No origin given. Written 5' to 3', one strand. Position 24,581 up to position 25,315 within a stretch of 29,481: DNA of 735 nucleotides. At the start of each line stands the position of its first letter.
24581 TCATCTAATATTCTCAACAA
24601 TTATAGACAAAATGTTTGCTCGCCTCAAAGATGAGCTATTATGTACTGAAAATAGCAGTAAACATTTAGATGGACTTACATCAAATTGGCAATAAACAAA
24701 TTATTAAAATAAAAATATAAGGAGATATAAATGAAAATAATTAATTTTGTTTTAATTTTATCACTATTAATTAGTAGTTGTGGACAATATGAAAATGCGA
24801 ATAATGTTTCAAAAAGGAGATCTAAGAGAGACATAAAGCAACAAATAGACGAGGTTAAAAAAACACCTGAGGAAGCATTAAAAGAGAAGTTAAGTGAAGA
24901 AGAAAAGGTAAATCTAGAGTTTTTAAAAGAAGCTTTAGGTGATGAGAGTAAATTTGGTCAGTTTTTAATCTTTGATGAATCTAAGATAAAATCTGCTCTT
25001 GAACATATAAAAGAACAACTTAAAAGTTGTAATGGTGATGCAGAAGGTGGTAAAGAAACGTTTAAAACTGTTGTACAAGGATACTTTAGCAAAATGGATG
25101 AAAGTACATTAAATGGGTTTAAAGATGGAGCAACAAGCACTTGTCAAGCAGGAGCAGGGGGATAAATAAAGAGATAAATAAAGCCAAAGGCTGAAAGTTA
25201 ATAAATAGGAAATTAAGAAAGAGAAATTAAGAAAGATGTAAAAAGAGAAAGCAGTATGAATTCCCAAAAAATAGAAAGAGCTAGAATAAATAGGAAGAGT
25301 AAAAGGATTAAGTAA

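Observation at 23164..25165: Lipoprotein cargo positioned at both flanks of the late operon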

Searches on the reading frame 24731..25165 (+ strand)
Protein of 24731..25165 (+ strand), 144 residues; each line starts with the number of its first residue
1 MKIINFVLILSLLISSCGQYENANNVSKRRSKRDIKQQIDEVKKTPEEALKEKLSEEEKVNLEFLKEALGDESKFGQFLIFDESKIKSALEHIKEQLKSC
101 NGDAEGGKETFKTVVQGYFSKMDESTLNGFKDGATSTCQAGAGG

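Call 5: search_protein_families(library=pfam, proteins=[window:24731-25165:+], max_evalue=0.01)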
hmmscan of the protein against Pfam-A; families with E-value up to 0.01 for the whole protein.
window:24731-25165:+ (144 aa): 1 family
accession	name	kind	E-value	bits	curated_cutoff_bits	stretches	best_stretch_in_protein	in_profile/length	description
PF03304.18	Mlp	-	1.9e-22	80.6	21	1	27-138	4-120/121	Mlp lipoprotein family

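Call 6: search_protein_families(library=ncbifam, proteins=[window:24731-25165:+], max_evalue=0.01)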
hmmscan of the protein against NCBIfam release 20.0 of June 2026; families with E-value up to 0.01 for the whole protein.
window:24731-25165:+ (144 aa): 4 families
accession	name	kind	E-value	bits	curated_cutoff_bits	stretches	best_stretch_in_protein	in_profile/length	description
NF058647.1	lipo_LytA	equivalog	0.0023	18.2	110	0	2-44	3-44/107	acidic lipoprotein LytA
NF038055.1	T3SS_SctB_pilot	subfamily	0.0071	15.8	37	0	14-69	238-292/313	type III secretion system translocon subunit SctB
NF046007.1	MAG1450_fam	subfamily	0.0081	15.5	425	0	3-69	11-69/317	MAG1450 family lipoprotein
NF041428.1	TrsH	subfamily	0.0085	16.2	150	1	2-65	3-65/149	TrsH/TraH family protein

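Call 14: search_solved_structures(query=window:24731-25165:+, max_evalue=1)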
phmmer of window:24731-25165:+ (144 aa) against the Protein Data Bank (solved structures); distinct sequences matched with E-value up to 1: 5.
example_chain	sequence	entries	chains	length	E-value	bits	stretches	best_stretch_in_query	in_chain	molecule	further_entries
6qbi_A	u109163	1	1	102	1.1e-22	83.8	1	44-141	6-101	Surface protein, mlp lipoprotein family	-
9jm8_B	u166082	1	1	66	0.38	14.1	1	20-72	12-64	LRD-7V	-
9sob_J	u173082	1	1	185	0.62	13.4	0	38-101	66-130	Nuclear pore complex protein NUP62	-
5ts4_A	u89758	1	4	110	0.89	12.9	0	54-112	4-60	denovo NTF2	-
9sob_J32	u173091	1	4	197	0.95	12.8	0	38-101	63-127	Nuclear pore complex protein NUP62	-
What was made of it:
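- On Mlp lipoprotein family - 144-aa protein: 6QBI_A E 1.1e-22 (call 14).
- Closest known: Short. Same: The 144-aa gene is a plain member (Pfam E 1.9e-22; 6QBI E 1.1e-22; calls 5, 14).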

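Call 16: find_homologous_proteins(query=window:24731-25165:+)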
Query window:24731-25165:+ (144 aa): 58 proteins with E <= 0.001 among 124 candidates.
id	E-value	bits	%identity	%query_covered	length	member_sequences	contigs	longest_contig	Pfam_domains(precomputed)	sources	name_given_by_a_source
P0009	2.5e-81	288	98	99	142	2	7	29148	PF03304.19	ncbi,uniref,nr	ncbi:Mlp family lipoprotein [Borrelia miyamotoi]|uniref:Mlp family lipoprotein n=1 Tax=Borrelia miya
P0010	1.1e-76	273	94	99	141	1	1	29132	PF03304.19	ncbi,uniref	ncbi:Mlp family lipoprotein [Borrelia miyamotoi]|uniref:Mlp family lipoprotein n=1 Tax=Borrelia miya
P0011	7.8e-66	238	86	100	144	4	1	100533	PF03304.19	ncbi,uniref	ncbi:Mlp family lipoprotein [Borrelia miyamotoi]|uniref:Mlp family lipoprotein n=1 Tax=Borrelia miya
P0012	1.2e-63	231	77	99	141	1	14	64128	PF03304.19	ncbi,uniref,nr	ncbi:Mlp family lipoprotein (plasmid) [Borrelia miyamotoi]|uniref:Mlp family lipoprotein n=2 Tax=Bor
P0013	1.8e-61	224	80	99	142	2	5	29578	PF03304.19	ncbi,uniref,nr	ncbi:Mlp family lipoprotein [Borrelia miyamotoi]|uniref:Mlp family lipoprotein n=1 Tax=Borrelia miya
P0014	8.7e-53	196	67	100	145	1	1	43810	PF03304.19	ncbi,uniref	ncbi:Mlp family lipoprotein (plasmid) [Borrelia puertoricensis]|uniref:Mlp family lipoprotein n=1 Ta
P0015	4.8e-51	190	66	100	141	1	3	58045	PF03304.19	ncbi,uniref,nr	ncbi:Mlp family lipoprotein (plasmid) [Borrelia parkeri]|uniref:Mlp family lipoprotein n=1 Tax=Borre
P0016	1.6e-48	182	65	100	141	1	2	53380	PF03304.19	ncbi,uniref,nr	ncbi:Mlp family lipoprotein [Borrelia turicatae]|uniref:Mlp-type protein n=1 Tax=Borrelia turicatae 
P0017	2.9e-47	178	63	88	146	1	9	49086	PF03304.19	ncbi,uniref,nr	ncbi:Mlp family lipoprotein (plasmid) [Borrelia miyamotoi]|uniref:Mlp family lipoprotein n=1 Tax=Bor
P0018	4.3e-47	177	66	100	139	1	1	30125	PF03304.19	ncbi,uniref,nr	ncbi:Mlp family lipoprotein [Borrelia puertoricensis]|uniref:Mlp family lipoprotein n=1 Tax=Borrelia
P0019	6.6e-47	177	60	100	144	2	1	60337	PF03304.19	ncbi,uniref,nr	ncbi:Mlp family lipoprotein [Borrelia turicatae]|uniref:Mlp family lipoprotein n=1 Tax=Borrelia turi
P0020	2.3e-46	175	63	100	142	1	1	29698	PF03304.19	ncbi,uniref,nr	ncbi:Mlp family lipoprotein [Borrelia venezuelensis]|uniref:Mlp family lipoprotein n=1 Tax=Borrelia 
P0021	3.8e-46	174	62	99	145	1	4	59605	PF03304.19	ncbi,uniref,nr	ncbi:Mlp family lipoprotein (plasmid) [Borrelia puertoricensis]|uniref:Mlp family lipoprotein n=1 Ta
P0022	9.3e-45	170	67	97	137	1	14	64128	PF03304.19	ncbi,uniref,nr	ncbi:Mlp family lipoprotein (plasmid) [Borrelia miyamotoi]|uniref:Mlp family lipoprotein n=2 Tax=Bor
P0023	4.2e-44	168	61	100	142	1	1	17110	PF03304.19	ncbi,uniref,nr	ncbi:Mlp lipoprotein family protein (plasmid) [Borrelia hermsii YBT]|uniref:Mlp lipoprotein family p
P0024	9.0e-44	167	63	100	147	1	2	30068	PF03304.19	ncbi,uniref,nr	ncbi:Mlp family lipoprotein (plasmid) [Borrelia miyamotoi]|uniref:Mlp family lipoprotein n=1 Tax=Bor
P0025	3.5e-35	139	58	99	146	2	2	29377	PF03304.19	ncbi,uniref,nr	ncbi:Mlp family lipoprotein (plasmid) [Borrelia miyamotoi]|uniref:Mlp family lipoprotein n=1 Tax=Bor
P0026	1.5e-30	124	52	96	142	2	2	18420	PF03304.19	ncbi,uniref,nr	ncbi:Mlp family lipoprotein [Borreliella bavariensis]|uniref:Mlp family lipoprotein n=1 Tax=Borrelie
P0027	8.0e-26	109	45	99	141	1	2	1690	PF03304.19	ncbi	-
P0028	1.0e-25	108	45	99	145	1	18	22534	PF03304.19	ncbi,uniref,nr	ncbi:lipoprotein (plasmid) [Borreliella burgdorferi 29805]|uniref:Mlp family lipoprotein n=1 Tax=Bor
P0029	1.8e-25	107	45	97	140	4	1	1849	PF03304.19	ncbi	-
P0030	3.2e-25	107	47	99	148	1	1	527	PF03304.19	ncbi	-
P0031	4.6e-25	106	47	99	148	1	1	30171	PF03304.19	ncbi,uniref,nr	ncbi:lipoprotein (plasmid) [Borreliella burgdorferi 118a]|uniref:Lipoprotein n=1 Tax=Borreliella bur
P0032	4.6e-25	106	49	96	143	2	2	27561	PF03304.19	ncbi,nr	ncbi:Mlp family lipoprotein (plasmid) [Borreliella californiensis]|nr:Mlp family lipoprotein [Borrel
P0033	2.9e-24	103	47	97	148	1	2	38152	PF03304.19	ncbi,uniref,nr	ncbi:Mlp family lipoprotein (plasmid) [Borreliella yangtzensis]|uniref:tRNA(Met) C34 N-acetyltransfe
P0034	5.0e-24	103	48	97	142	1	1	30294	PF03304.19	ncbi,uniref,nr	ncbi:mlp lipofamily protein (plasmid) [Borreliella bissettiae DN127]|uniref:Mlp lipofamily protein n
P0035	1.1e-23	102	47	99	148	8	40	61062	PF03304.19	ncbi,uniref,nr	ncbi:lipoprotein (plasmid) [Borreliella burgdorferi]|uniref:Lipoprotein MlpC n=4 Tax=Borreliella bur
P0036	1.2e-23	102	50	97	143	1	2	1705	PF03304.19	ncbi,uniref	ncbi:Mlp family lipoprotein [Borreliella afzelii]|uniref:Mlp family lipoprotein n=1 Tax=Borreliella 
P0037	1.6e-23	101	47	97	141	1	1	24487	PF03304.19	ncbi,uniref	ncbi:Mlp family lipoprotein (plasmid) [Borreliella yangtzensis]|uniref:Mlp family lipoprotein n=1 Ta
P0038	1.9e-23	101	49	97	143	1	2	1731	PF03304.19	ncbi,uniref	ncbi:Mlp family lipoprotein [Borreliella afzelii]|uniref:Mlp family lipoprotein n=1 Tax=Borreliella 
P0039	2.2e-23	101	49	96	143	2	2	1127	PF03304.19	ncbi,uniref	ncbi:Mlp family lipoprotein [Borreliella afzelii]|uniref:Mlp family lipoprotein n=1 Tax=Borreliella 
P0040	2.3e-23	101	44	100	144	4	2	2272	PF03304.19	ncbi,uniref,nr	ncbi:Mlp family lipoprotein [Borreliella burgdorferi]|uniref:Mlp family lipoprotein n=1 Tax=Borrelie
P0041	3.9e-23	100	45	98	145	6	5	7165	PF03304.19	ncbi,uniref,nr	ncbi:hypothetical protein CV687_06380 [Borreliella burgdorferi]|uniref:Mlp family lipoprotein n=1 Ta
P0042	5.6e-23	99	45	96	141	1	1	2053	PF03304.19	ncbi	-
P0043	5.8e-23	99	45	96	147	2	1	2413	PF03304.19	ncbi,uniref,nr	ncbi:hypothetical protein ER70_09810 (plasmid) [Borreliella bissettiae]|uniref:Mlp lipofamily protei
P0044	9.7e-23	99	46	96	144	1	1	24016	PF03304.19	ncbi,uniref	ncbi:Mlp family lipoprotein (plasmid) [Borreliella sinica]|uniref:Mlp family lipoprotein n=1 Tax=Bor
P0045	1.4e-22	98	44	99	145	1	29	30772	PF03304.19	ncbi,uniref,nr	ncbi:Mlp family lipoprotein [Borreliella burgdorferi]|uniref:Mlp family lipoprotein n=1 Tax=Borrelie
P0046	5.0e-22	96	44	99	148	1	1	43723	PF03304.19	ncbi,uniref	ncbi:Mlp family lipoprotein (plasmid) [Borreliella sinica]|uniref:Mlp family lipoprotein n=1 Tax=Bor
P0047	6.2e-22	96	49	96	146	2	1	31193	PF03304.19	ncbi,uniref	ncbi:Mlp family lipoprotein [Borreliella tanukii]|uniref:Mlp family lipoprotein n=1 Tax=Borreliella 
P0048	6.8e-22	96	46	97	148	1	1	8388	PF03304.19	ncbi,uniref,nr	ncbi:Mlp family lipoprotein [Borreliella bavariensis]|uniref:Mlp family lipoprotein n=1 Tax=Borrelie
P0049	9.6e-22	95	46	100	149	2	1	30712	PF03304.19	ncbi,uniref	ncbi:Mlp family lipoprotein [Borreliella tanukii]|uniref:Mlp family lipoprotein n=1 Tax=Borreliella 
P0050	9.8e-22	95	47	96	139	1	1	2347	PF03304.19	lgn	-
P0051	1.2e-21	95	44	96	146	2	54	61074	PF03304.19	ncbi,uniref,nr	ncbi:lipoprotein Mlp10 [Borreliella burgdorferi]|uniref:Mlp10 n=2 Tax=Borreliella burgdorferi TaxID=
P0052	1.4e-21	95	46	96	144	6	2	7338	PF03304.19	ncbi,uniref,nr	ncbi:Mlp family lipoprotein [Borreliella garinii]|uniref:Mlp family lipoprotein n=1 Tax=Borreliella 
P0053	1.5e-21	95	45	96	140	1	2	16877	PF03304.19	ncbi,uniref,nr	ncbi:Mlp family lipoprotein (plasmid) [Borrelia sp. CA_690]|uniref:Mlp family lipoprotein n=1 Tax=Bo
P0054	2.8e-21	94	47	96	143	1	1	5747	PF03304.19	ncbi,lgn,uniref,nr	ncbi:Mlp family lipoprotein [Borreliella americana]|uniref:Mlp family lipoprotein n=1 Tax=Borreliell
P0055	3.1e-21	94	45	99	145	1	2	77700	PF03304.19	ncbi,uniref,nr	ncbi:Mlp family lipoprotein [Borreliella bissettiae]|uniref:Mlp lipofamily protein n=1 Tax=Borrelia 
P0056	5.5e-21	93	44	97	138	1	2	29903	PF03304.19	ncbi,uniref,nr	ncbi:Mlp family lipoprotein [Borreliella lanei]|uniref:F0F1-type ATP synthase membrane subunit b/b n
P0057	7.3e-21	92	42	97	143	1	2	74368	PF03304.19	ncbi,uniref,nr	ncbi:Mlp family lipoprotein (plasmid) [Borreliella californiensis]|uniref:Lipoprotein n=1 Tax=Borrel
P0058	7.8e-21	92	47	100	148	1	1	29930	PF03304.19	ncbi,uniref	ncbi:Mlp family lipoprotein [Borreliella tanukii]|uniref:Mlp family lipoprotein n=1 Tax=Borreliella 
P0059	1.1e-20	92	46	96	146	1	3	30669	PF03304.19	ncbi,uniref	ncbi:Mlp family lipoprotein [Borreliella kurtenbachii]|uniref:Mlp family lipoprotein n=1 Tax=Borreli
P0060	9.3e-20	89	44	100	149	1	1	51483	PF03304.19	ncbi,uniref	ncbi:Mlp family lipoprotein [Borreliella tanukii]|uniref:Mlp family lipoprotein n=1 Tax=Borreliella 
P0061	9.3e-20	89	44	80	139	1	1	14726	PF03304.19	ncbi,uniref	ncbi:Mlp family lipoprotein (plasmid) [Borreliella americana]|uniref:Mlp family lipoprotein n=1 Tax=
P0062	1.6e-19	88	42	97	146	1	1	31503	PF03304.19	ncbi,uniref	ncbi:Mlp family lipoprotein (plasmid) [Borreliella japonica]|uniref:Mlp family lipoprotein n=1 Tax=B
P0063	2.1e-19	88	41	96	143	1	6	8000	PF03304.19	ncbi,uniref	ncbi:Mlp family lipoprotein [Borreliella afzelii]|uniref:Mlp family lipoprotein n=1 Tax=Borreliella 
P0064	3.8e-19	87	46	83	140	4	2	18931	PF03304.19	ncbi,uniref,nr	ncbi:Mlp family lipoprotein [Borreliella valaisiana]|uniref:Mlp family lipoprotein n=1 Tax=Borreliel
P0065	4.2e-19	87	44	97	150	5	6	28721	PF03304.19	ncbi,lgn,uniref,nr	ncbi:Mlp family lipoprotein [Borreliella garinii]|uniref:Mlp family lipoprotein n=3 Tax=Borreliella 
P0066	1.6e-15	75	47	74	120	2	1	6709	PF03304.19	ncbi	-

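Call 78: search_protein_families(library=phrogs, proteins=[window:24731-25165:+], max_evalue=0.001)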
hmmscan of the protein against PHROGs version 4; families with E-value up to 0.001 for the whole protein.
window:24731-25165:+ (144 aa): 0 families
